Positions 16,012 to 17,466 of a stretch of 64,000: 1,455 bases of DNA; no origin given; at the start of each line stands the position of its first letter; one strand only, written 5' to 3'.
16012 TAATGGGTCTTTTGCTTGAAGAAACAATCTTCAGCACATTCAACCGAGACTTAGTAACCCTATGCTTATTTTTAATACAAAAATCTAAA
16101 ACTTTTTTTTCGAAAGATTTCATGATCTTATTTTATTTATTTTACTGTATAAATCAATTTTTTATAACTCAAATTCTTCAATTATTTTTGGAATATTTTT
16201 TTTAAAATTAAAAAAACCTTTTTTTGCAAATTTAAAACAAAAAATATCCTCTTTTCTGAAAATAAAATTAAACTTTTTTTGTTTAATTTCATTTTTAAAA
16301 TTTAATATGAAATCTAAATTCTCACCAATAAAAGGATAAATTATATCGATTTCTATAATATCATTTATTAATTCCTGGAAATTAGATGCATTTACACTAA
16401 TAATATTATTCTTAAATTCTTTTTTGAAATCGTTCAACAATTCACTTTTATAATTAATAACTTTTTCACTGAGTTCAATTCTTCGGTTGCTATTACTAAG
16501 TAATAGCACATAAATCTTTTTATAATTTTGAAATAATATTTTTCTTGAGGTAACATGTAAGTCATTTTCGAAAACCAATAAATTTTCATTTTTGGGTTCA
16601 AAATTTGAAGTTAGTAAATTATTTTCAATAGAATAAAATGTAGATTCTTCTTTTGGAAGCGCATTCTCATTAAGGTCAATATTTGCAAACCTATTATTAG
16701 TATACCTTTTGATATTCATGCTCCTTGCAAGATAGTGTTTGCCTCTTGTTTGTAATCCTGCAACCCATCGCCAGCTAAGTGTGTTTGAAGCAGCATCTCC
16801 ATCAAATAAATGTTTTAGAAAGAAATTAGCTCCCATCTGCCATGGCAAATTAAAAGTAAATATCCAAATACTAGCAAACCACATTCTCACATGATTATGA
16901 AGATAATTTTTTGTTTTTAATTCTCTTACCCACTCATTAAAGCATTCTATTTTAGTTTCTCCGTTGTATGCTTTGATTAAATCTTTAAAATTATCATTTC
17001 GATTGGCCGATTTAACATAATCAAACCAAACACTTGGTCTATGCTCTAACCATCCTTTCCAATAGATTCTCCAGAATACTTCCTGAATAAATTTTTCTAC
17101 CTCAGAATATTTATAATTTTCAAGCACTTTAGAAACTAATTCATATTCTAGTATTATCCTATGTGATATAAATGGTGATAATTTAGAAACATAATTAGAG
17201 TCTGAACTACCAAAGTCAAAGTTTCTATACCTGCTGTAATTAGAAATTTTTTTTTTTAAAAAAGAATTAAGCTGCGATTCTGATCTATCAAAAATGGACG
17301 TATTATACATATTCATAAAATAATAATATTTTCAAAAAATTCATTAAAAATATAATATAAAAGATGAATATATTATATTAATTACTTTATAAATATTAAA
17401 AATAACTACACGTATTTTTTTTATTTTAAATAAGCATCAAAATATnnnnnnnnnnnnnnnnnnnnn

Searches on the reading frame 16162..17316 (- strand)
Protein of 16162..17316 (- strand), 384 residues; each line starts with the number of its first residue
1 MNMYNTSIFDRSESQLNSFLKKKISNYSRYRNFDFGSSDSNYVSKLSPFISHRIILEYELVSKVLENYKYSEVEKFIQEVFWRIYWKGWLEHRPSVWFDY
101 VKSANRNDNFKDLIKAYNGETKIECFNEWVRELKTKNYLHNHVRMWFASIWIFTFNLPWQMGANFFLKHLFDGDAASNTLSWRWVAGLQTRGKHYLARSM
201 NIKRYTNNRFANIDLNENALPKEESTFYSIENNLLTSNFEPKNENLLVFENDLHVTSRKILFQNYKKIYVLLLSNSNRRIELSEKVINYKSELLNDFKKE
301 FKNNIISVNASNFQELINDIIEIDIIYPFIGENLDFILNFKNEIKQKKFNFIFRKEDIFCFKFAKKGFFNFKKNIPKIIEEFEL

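Call 21: find_encoding_contigs(protein=window:16162-17316:-, flank=10000, max_places=1)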
Protein window:16162-17316:- (384 aa): no gene with exactly this product is on record in the collection.

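Call 23: search_protein_families(library=pfam, proteins=[window:16162-17316:-], max_evalue=0.001)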
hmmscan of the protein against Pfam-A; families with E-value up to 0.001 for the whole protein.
window:16162-17316:- (384 aa): 1 family
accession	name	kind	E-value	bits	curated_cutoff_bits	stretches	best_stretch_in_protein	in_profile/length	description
PF03441.19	FAD_binding_7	-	2.4e-14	53.7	27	1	76-202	1-132/203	FAD binding domain of DNA photolyase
